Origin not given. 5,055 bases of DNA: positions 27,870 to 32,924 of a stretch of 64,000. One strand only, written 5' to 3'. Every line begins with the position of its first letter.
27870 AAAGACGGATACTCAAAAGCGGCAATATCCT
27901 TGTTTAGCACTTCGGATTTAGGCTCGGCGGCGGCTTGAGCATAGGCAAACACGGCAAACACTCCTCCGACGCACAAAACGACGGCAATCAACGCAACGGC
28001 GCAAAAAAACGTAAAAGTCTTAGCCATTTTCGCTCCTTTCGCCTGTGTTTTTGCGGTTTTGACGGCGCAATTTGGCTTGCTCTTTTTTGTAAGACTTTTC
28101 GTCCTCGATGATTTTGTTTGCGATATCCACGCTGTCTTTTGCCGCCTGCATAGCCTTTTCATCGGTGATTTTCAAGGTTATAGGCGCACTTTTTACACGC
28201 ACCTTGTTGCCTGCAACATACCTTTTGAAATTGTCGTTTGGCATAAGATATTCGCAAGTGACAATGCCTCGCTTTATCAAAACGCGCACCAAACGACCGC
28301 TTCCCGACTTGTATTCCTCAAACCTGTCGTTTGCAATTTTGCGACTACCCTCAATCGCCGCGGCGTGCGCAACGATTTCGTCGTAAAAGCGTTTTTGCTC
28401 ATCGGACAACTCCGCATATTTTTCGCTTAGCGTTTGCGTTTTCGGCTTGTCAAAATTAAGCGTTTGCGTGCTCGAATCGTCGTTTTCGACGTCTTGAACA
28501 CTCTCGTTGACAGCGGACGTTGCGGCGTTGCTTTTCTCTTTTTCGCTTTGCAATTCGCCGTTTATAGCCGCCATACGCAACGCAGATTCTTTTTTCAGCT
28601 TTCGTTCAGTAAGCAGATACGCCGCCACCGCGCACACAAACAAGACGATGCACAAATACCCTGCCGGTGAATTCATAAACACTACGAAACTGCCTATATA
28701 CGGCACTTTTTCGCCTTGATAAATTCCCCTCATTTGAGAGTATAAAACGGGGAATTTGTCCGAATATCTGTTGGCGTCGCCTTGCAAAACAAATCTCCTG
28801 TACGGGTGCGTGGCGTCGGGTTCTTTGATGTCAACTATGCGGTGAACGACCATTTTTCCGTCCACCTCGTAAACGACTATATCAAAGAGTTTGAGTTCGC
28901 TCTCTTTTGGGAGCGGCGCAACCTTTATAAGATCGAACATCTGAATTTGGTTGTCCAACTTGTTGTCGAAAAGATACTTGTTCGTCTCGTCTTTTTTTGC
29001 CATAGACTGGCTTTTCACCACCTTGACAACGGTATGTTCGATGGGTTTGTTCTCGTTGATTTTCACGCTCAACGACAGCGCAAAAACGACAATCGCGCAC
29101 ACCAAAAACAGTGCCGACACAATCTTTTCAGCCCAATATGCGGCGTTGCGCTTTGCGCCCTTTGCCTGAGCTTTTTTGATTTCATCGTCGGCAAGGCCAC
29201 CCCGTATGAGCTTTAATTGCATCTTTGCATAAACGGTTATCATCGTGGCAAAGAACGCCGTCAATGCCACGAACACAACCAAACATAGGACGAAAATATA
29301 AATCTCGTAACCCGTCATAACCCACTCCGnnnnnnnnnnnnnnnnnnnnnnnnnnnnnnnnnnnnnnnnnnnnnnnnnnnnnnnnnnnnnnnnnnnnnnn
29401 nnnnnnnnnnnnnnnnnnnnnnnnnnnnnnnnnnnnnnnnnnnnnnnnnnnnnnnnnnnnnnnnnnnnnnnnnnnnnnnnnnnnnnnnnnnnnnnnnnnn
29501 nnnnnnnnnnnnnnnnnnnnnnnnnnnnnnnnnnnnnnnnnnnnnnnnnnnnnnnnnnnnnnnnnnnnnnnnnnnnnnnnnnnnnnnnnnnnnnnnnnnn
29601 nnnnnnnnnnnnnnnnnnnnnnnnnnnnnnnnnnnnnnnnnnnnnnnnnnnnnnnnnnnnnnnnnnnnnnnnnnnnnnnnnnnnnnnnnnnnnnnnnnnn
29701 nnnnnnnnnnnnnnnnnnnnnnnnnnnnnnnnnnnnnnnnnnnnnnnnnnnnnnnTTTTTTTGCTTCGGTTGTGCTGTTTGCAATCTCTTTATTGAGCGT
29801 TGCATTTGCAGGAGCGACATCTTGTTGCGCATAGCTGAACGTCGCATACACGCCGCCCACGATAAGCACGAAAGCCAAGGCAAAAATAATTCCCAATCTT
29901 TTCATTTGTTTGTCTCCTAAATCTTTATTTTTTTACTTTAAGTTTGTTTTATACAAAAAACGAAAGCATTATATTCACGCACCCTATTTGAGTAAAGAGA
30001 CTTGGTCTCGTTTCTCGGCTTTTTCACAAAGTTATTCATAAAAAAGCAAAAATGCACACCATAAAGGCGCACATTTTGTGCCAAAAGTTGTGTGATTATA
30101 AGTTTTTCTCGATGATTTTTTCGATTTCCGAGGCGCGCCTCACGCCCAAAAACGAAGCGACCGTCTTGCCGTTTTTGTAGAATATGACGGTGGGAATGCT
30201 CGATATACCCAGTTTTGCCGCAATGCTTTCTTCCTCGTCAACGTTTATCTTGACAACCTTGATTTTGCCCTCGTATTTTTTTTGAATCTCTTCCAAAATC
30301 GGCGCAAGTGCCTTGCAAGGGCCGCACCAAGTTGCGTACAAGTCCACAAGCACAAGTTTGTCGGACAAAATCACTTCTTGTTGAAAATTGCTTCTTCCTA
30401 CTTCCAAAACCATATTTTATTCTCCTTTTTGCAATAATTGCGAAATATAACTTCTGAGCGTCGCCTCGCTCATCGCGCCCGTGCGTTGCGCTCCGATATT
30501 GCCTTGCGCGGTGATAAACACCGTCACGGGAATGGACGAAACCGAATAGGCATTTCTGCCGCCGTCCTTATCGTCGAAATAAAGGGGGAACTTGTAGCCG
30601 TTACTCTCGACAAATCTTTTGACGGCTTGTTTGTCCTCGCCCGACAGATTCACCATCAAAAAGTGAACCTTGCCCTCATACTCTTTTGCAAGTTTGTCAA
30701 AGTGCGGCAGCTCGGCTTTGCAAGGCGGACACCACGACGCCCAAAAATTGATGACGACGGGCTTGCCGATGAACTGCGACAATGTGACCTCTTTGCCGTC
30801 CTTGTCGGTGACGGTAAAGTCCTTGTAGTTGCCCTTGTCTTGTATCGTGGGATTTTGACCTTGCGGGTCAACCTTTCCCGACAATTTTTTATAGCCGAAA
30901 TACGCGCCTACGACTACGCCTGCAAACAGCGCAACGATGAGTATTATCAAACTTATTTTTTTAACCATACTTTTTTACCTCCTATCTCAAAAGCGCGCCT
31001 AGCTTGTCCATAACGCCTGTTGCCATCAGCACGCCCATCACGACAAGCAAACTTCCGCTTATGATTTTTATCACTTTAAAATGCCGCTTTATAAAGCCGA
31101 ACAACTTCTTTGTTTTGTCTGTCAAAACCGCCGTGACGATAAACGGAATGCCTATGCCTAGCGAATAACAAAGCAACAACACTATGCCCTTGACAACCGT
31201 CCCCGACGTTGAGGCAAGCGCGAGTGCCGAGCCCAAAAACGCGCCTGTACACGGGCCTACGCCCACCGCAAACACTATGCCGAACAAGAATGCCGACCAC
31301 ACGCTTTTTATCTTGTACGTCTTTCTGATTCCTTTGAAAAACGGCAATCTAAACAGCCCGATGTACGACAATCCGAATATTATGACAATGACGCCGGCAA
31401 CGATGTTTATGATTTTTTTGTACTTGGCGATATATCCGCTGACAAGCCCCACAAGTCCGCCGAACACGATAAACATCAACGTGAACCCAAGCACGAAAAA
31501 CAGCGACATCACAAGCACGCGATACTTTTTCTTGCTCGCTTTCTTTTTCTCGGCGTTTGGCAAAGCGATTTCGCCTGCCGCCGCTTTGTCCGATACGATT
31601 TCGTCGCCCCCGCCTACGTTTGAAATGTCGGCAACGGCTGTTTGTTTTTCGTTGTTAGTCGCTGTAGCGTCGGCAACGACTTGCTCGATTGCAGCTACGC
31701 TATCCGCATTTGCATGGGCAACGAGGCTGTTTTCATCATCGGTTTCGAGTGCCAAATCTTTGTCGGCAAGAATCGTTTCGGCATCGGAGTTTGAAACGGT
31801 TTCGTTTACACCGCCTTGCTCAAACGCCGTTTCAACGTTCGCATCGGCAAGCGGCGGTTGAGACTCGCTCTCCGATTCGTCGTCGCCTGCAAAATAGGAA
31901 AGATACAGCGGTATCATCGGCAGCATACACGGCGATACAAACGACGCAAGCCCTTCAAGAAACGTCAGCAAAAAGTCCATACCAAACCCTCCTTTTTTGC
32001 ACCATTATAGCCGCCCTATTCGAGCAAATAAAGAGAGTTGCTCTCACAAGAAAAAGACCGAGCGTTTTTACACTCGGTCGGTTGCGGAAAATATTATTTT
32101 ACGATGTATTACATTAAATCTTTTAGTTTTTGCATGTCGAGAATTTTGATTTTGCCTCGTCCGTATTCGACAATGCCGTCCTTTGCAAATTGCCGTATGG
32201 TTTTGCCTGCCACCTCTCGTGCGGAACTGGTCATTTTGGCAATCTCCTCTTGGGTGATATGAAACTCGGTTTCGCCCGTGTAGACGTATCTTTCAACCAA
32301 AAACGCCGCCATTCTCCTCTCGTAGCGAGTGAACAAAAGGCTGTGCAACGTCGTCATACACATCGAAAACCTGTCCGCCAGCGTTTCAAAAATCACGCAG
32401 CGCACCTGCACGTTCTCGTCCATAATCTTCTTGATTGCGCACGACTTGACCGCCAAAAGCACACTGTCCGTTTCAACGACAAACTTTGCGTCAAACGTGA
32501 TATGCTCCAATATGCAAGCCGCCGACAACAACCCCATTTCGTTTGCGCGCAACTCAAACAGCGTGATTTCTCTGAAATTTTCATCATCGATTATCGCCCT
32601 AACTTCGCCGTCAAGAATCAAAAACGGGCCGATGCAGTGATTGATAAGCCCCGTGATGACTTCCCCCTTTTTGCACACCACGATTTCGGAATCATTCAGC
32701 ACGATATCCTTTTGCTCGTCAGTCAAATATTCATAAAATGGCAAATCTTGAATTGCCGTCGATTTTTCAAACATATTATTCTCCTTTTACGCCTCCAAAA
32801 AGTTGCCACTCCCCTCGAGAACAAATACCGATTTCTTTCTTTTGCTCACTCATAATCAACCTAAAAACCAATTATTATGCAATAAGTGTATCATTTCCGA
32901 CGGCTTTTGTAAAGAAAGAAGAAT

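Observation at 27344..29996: Stand-alone tapA-sipW-tasA-like operon: a SipW-type signal peptidase between two secreted proteins sharing a GGV[YF]A.F.YAQ N-terminal module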

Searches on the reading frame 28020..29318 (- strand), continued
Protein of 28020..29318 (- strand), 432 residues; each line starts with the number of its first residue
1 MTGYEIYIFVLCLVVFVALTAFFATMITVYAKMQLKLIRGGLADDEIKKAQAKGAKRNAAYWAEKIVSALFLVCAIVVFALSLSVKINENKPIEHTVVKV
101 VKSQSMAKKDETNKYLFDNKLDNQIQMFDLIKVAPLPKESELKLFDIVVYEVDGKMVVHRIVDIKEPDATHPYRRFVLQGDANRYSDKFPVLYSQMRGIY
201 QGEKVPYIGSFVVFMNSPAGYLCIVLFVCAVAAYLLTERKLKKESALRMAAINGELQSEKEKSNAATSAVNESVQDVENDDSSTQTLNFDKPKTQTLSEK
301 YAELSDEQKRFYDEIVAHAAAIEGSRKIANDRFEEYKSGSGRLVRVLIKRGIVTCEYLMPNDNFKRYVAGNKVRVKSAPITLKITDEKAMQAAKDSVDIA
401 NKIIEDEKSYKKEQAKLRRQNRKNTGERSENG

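Call 62: search_protein_families(library=ncbifam, proteins=[L018:2615-3445:+, L018:3408-4115:+, L018:7414-8217:+, L022:2634-3464:+], max_evalue=0.00001)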
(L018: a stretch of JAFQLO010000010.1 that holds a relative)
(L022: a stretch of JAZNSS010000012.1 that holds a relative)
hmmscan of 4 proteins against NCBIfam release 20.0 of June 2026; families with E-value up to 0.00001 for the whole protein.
L018:2615-3445:+ (276 aa): 1 family
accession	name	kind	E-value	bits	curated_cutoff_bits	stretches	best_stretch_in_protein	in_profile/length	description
TIGR02854.1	spore_II_GA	equivalog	2e-26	93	209.55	1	1-260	1-293/293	sigma-E processing peptidase SpoIIGA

L018:3408-4115:+ (235 aa): 51 families (the best 25 are shown)
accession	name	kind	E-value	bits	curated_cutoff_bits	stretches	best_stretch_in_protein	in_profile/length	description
NF006158.0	PRK08301.1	equivalog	1.9e-112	374.6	339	1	3-235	9-241/241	RNA polymerase sporulation sigma factor SigE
TIGR02835.1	spore_sigmaE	equivalog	6.2e-109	362.9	348.6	1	4-235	3-234/234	RNA polymerase sporulation sigma factor SigE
NF004471.0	PRK05803.1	subfamily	1.3e-79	266.7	252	1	12-233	10-230/235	RNA polymerase sporulation sigma factor SigK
TIGR02846.1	spore_sigmaK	equivalog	4.9e-77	258.5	298.65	1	20-231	15-226/227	RNA polymerase sporulation sigma factor SigK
TIGR02980.1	SigBFG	subfamily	1.6e-34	119.6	234.35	2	52-125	2-75/227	SigB/SigF/SigG family RNA polymerase sigma factor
TIGR02885.1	spore_sigF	equivalog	1.6e-33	116.4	321.45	2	44-129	2-87/231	RNA polymerase sporulation sigma factor SigF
NF004052.0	PRK05572.1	subfamily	2.7e-33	115.5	311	2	36-129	15-108/252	SigF/SigG family RNA polymerase sporulation sigma factor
TIGR02937.1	sigma70-ECF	superfamily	3.4e-32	111.3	42.9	1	55-230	3-164/165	sigma-70 family RNA polymerase sigma factor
NF006071.0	PRK08215.1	equivalog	1.9e-31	109.6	372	2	38-128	22-112/258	RNA polymerase sporulation sigma factor SigG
TIGR02850.1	spore_sigG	equivalog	6.8e-30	104.3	457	2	42-128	23-109/254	RNA polymerase sporulation sigma factor SigG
TIGR02997.1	Sig70-cyanoRpoD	subfamily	3.8e-29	101.9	384.5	2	50-118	71-139/298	RNA polymerase sigma factor, RpoD/SigA family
TIGR02394.1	rpoS_proteo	equivalog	6.2e-29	101.4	378.7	2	36-128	29-124/285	RNA polymerase sigma factor RpoS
TIGR02393.1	RpoD_Cterm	equivalog_domain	1e-27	97.3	354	2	55-118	2-65/238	RNA polymerase sigma factor RpoD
NF041931.2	MzaA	equivalog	1.8e-27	96.5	800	2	37-116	460-538/726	MZA anti-phage system associated sigma-70 family RNA polymerase sigma factor MzaA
NF004207.0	PRK05657.1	equivalog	2.1e-26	93.1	394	1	35-128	71-167/329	RNA polymerase sigma factor RpoS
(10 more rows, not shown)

L018:7414-8217:+ (267 aa): 57 families (the best 25 are shown)
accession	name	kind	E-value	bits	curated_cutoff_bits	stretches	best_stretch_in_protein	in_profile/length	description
NF006071.0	PRK08215.1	equivalog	2.7e-108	361.4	372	1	11-265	2-257/258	RNA polymerase sporulation sigma factor SigG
TIGR02850.1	spore_sigG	equivalog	1.6e-102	342.4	457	1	14-263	2-252/254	RNA polymerase sporulation sigma factor SigG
NF004052.0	PRK05572.1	subfamily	7.9e-79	264.7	311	1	26-265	12-250/252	SigF/SigG family RNA polymerase sporulation sigma factor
TIGR02885.1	spore_sigF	equivalog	1.9e-76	256.9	321.45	1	36-263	1-229/231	RNA polymerase sporulation sigma factor SigF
TIGR02980.1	SigBFG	subfamily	3.8e-70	236.1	234.35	1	45-264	2-225/227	SigB/SigF/SigG family RNA polymerase sigma factor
NF005514.0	PRK07122.1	subfamily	5.3e-39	133.9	372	1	37-263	31-261/264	RNA polymerase sigma factor SigF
NF004471.0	PRK05803.1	subfamily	8.1e-36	123.4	252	2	16-129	19-133/235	RNA polymerase sporulation sigma factor SigK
TIGR02941.1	Sigma_B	equivalog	1.3e-34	119.8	315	1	44-264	27-252/255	RNA polymerase sigma factor SigB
TIGR02937.1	sigma70-ECF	superfamily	3.5e-34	117.8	42.9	1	47-263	2-163/165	sigma-70 family RNA polymerase sigma factor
TIGR02846.1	spore_sigmaK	equivalog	7.5e-34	117.2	298.65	2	21-122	22-124/227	RNA polymerase sporulation sigma factor SigK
NF005644.0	PRK07408.1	subfamily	4.8e-33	114.9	261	1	30-265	10-253/258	RNA polymerase sigma factor SigF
TIGR02479.1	FliA_WhiG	subfamily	1.5e-31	109.9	189.6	1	64-264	17-222/224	FliA/WhiG family RNA polymerase sigma factor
NF006158.0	PRK08301.1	equivalog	1.5e-31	109.7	339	2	11-128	24-141/241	RNA polymerase sporulation sigma factor SigE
TIGR02835.1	spore_sigmaE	equivalog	2.1e-30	105.9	348.6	2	9-126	15-132/234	RNA polymerase sporulation sigma factor SigE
TIGR02997.1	Sig70-cyanoRpoD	subfamily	4.7e-30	104.9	384.5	1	29-261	58-297/298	RNA polymerase sigma factor, RpoD/SigA family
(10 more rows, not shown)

L022:2634-3464:+ (276 aa): 1 family
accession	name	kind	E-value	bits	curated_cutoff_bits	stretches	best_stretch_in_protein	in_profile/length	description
TIGR02854.1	spore_II_GA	equivalog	1.5e-21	77.1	209.55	1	5-182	1-190/293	sigma-E processing peptidase SpoIIGA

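Call 67: search_protein_families(library=padloc, proteins=[window:28020-29318:-], max_evalue=0.1)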
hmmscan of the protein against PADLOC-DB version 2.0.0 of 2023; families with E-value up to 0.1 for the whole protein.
window:28020-29318:- (432 aa): 0 families

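Call 68: search_dna_similar(query=window:28020-29318:-, collection=phages, mode=protein, max_rows=10)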
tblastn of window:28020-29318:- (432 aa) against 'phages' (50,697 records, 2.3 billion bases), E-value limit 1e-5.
No match.

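Call 69: search_protein_families(library=pfam, proteins=[P0093, P0091, P0112, P0100, P0002, P0099], max_evalue=0.01)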
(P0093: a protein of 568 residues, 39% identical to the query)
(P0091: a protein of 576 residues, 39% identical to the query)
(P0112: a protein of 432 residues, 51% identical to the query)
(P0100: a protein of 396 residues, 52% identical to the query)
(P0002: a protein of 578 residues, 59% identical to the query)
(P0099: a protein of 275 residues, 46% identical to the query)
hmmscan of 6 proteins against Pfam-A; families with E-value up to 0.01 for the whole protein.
P0093 (568 aa): 3 families
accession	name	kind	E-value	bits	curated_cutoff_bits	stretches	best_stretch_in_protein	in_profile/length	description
PF10046.14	BLOC1_2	-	0.0024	18.6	33.4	0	433-469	34-70/96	Biogenesis of lysosome-related organelles complex-1 subunit 2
PF14523.12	Syntaxin_2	-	0.006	17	26.5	0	284-338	25-79/134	Syntaxin-like protein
PF20687.2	CsoSCA_N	-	0.0095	16.5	27.5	0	440-470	7-37/93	Carboxysome Shell Carbonic Anhydrase, N-terminal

P0091 (576 aa): 0 families

P0112 (432 aa): 0 families

P0100 (396 aa): 0 families

P0002 (578 aa): 2 families
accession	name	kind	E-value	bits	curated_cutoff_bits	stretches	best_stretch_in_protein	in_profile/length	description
PF21457.3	zf-CCCH_2-like_3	-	0.00049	20.1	27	0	499-507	16-24/29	RNA-binding, Nab2-type zinc finger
PF05823.17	Gp-FAR-1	-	0.0013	19.6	29.2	0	413-467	37-90/149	Nematode fatty acid retinoid binding protein (Gp-FAR-1)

P0099 (275 aa): 0 families

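Call 70: search_protein_families(library=ncbifam, alignment_id=A1, max_evalue=0.001)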
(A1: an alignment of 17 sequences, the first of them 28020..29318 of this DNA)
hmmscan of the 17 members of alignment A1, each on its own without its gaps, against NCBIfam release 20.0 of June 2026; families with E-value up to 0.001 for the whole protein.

A. member 1, window:28020-29318:- (432 aa): 2 families
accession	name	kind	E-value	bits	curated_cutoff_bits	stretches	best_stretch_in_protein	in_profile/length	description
NF046067.1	SigPepSipWBacil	equivalog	7.5e-14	51.7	190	1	119-229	46-153/189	signal peptidase I SipW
TIGR02228.1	sigpep_I_arch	equivalog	2e-10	40.8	51.85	1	67-227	3-145/158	signal peptidase I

B. families by the number of members that match (of 17 scanned): 3 families
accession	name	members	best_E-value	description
NF046067.1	SigPepSipWBacil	17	1.6e-17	signal peptidase I SipW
TIGR02228.1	sigpep_I_arch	17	2.6e-15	signal peptidase I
TIGR02227.1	sigpep_I_bact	1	0.00072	signal peptidase I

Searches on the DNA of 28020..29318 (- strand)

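Call 46: search_rna_families(sources=[L020, L023, L024, L027, L029, L037, L041, L044, L045, L046, L059, L064, L068, L073], threshold=gathering)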
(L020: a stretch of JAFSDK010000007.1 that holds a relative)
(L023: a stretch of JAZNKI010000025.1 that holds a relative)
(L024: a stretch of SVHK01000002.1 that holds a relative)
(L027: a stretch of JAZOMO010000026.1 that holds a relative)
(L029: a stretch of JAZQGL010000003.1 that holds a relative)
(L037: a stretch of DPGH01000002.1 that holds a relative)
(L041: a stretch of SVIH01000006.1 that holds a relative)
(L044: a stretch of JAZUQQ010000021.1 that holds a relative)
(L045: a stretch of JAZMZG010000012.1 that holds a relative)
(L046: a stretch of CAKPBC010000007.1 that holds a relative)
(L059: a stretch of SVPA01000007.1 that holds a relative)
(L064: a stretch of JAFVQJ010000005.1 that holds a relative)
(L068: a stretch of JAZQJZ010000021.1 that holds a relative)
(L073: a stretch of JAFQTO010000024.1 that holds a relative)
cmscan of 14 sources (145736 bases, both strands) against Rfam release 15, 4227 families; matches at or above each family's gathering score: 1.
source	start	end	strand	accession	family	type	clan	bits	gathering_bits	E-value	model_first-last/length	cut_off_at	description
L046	7107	7194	-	RF00005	tRNA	Gene; tRNA;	CL00001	59.3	29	6.3e-10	1-71/71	no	tRNA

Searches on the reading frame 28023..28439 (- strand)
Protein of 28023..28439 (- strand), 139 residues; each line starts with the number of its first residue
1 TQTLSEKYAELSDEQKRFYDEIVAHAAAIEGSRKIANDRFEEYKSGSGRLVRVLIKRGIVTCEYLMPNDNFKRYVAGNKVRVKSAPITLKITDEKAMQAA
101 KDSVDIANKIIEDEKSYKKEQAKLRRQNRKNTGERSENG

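Call 50: search_solved_structures(query=window:28023-28439:-, max_evalue=10)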
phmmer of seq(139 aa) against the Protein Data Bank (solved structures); distinct sequences matched with E-value up to 10: 1.
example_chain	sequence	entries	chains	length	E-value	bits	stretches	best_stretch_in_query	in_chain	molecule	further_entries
9pyj_A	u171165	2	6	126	1.6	12.4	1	92-118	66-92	ZETA_2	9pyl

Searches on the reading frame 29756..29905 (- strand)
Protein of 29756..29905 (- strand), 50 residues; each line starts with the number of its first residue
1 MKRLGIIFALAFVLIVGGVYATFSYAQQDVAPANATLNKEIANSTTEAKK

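Call 6: search_protein_families(library=ncbifam, proteins=[window:29756-29905:-], max_evalue=10)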
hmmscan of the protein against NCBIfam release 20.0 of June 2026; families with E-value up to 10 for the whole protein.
seq(50 aa): 3 families
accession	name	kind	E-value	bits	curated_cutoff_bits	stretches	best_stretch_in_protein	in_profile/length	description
NF041649.1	ceramidase_neut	equivalog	0.011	14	1200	1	11-39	119-147/636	neutral ceramidase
NF003753.0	PRK05346.2-4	equivalog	0.022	14.1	329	1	5-40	11-46/249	Na(+)-translocating NADH-quinone reductase subunit C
NF047493.1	LB_053_fam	equivalog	0.031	13.5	200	1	3-44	135-175/273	LB_053 family protein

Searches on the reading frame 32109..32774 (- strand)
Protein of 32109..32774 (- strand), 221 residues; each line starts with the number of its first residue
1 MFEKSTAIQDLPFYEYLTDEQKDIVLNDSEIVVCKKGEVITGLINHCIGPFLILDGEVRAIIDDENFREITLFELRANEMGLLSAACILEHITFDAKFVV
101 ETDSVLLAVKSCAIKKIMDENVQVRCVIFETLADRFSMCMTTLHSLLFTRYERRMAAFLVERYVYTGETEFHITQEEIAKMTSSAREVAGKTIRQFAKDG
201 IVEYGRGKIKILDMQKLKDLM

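Call 62: search_protein_families(library=ncbifam, proteins=[window:32109-32774:-], max_evalue=0.00001)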
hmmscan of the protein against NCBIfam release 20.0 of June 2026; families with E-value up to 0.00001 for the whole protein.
window:32109-32774:- (221 aa): 3 families
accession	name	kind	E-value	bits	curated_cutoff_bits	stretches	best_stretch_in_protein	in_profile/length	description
NF006901.0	PRK09392.1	equivalog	8e-07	28.6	211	1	7-219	8-219/236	transcriptional activator FtrB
NF008732.0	PRK11753.1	equivalog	3.6e-06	26.6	266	1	50-208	44-206/214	cAMP-activated global transcriptional regulator CRP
NF010499.0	PRK13918.1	equivalog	4.9e-06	26.2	274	1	127-220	100-200/205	CRP/FNR family transcriptional regulator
